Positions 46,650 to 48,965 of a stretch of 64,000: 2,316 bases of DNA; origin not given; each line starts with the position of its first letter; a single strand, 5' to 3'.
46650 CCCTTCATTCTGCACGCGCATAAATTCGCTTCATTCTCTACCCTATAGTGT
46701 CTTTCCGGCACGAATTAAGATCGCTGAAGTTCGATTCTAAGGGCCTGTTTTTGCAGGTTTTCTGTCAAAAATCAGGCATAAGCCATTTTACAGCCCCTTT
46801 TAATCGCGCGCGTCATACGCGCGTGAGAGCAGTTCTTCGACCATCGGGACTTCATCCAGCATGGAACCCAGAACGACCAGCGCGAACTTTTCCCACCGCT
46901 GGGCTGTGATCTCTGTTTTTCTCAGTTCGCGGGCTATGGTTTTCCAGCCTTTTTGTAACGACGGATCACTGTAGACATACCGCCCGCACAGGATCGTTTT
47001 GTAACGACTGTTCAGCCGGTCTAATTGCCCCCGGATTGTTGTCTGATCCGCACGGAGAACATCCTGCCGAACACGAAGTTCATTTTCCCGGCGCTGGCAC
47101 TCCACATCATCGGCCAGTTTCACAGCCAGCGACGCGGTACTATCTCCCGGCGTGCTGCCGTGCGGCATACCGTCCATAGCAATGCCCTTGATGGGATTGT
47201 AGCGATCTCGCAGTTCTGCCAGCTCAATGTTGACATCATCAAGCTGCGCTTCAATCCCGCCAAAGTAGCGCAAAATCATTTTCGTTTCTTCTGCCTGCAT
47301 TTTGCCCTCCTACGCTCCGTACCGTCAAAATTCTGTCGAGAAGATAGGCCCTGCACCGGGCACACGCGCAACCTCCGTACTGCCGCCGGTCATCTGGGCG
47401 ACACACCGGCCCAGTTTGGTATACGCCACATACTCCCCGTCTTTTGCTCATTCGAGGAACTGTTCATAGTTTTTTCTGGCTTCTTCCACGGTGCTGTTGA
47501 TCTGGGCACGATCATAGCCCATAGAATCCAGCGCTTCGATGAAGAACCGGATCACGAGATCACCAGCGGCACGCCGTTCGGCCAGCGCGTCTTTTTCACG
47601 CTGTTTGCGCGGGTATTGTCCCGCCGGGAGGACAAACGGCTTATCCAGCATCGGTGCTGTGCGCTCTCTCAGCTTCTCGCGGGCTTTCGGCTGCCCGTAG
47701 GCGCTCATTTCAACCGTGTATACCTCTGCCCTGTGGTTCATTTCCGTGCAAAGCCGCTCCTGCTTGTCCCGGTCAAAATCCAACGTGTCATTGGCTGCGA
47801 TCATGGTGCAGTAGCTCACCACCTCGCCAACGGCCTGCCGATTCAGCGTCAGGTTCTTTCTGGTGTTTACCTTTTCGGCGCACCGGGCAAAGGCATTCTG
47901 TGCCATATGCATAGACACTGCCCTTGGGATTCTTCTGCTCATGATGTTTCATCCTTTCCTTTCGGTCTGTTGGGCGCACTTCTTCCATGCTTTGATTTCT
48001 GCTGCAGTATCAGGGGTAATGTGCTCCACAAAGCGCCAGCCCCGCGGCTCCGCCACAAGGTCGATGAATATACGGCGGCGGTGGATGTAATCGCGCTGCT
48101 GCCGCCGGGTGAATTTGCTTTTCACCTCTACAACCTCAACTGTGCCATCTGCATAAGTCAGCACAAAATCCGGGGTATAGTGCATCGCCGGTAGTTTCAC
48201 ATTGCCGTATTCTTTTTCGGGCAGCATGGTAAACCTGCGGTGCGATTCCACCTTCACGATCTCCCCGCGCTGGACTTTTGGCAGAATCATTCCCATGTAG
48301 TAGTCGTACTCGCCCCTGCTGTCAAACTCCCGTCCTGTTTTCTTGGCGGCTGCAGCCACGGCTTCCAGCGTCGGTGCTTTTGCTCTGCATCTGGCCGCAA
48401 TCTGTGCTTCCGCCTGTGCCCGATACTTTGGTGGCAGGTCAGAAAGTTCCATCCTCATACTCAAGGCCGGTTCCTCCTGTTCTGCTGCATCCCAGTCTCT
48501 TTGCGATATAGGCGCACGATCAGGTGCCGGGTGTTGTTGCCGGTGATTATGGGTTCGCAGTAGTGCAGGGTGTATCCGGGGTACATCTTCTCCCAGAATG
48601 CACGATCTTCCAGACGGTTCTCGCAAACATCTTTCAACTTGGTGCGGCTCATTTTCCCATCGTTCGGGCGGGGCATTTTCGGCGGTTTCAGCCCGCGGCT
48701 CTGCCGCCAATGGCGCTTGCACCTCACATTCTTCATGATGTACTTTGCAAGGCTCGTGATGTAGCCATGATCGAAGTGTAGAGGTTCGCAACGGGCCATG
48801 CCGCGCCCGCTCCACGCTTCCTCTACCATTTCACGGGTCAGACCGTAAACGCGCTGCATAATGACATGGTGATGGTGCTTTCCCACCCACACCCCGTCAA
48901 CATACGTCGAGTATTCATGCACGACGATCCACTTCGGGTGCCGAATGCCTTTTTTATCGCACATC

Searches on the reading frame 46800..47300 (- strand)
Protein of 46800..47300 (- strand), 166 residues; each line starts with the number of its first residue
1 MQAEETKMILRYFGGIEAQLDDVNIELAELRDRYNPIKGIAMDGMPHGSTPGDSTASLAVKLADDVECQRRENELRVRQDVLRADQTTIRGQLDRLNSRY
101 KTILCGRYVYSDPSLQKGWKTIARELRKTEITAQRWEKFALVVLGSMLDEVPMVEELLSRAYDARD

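Call 71: search_protein_families(library=pfam, max_evalue=0.001, proteins=[window:46800-47300:-])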
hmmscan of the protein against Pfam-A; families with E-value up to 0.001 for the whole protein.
window:46800-47300:- (166 aa): 0 families

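Call 73: search_protein_families(library=phrogs, max_evalue=0.001, proteins=[window:46800-47300:-])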
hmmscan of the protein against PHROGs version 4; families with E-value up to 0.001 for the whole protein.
window:46800-47300:- (166 aa): 2 families
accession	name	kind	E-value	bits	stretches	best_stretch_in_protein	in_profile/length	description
phrog_36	-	transcription regulation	7.7e-13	49.5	1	4-156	54-195/220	transcriptional regulator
phrog_248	-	transcription regulation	1.1e-05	26.6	1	27-154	36-143/161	transcriptional activator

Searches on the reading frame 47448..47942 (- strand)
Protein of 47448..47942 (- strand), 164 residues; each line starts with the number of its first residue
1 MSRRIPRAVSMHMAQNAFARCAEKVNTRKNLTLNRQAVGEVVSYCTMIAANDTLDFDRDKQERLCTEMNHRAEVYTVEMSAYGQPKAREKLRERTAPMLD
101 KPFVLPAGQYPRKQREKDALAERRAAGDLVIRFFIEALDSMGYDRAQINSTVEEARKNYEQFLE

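Call 71: search_protein_families(library=pfam, max_evalue=0.001, proteins=[window:47448-47942:-])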
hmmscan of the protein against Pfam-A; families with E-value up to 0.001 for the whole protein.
window:47448-47942:- (164 aa): 0 families

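Call 73: search_protein_families(library=phrogs, max_evalue=0.001, proteins=[window:47448-47942:-])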
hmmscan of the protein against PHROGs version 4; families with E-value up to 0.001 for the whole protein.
window:47448-47942:- (164 aa): 2 families
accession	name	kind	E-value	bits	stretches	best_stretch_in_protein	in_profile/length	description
phrog_24484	-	unknown function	8.9e-94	313.9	1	1-164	1-164/205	-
phrog_24307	-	unknown function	0.00022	22.2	0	44-99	39-93/136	-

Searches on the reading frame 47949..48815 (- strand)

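Call 71: search_protein_families(library=pfam, max_evalue=0.001, proteins=[window:47949-48815:-])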
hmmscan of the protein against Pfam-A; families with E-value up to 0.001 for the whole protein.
window:47949-48815:- (288 aa): 1 family
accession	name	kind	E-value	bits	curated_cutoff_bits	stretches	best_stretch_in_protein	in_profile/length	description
PF06356.17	DUF1064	-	2.9e-09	37.8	24.7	1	160-240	12-91/117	Protein of unknown function (DUF1064)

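Call 73: search_protein_families(library=phrogs, max_evalue=0.001, proteins=[window:47949-48815:-])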
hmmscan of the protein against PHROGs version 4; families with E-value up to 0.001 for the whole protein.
window:47949-48815:- (288 aa): 2 families
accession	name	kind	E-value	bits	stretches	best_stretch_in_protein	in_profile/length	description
phrog_37023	-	DNA, RNA and nucleotide metabolism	1.5e-120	400.2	1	118-288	1-171/171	endonuclease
phrog_190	-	DNA, RNA and nucleotide metabolism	2.7e-18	67.3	1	119-250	137-270/338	Holliday junction resolvase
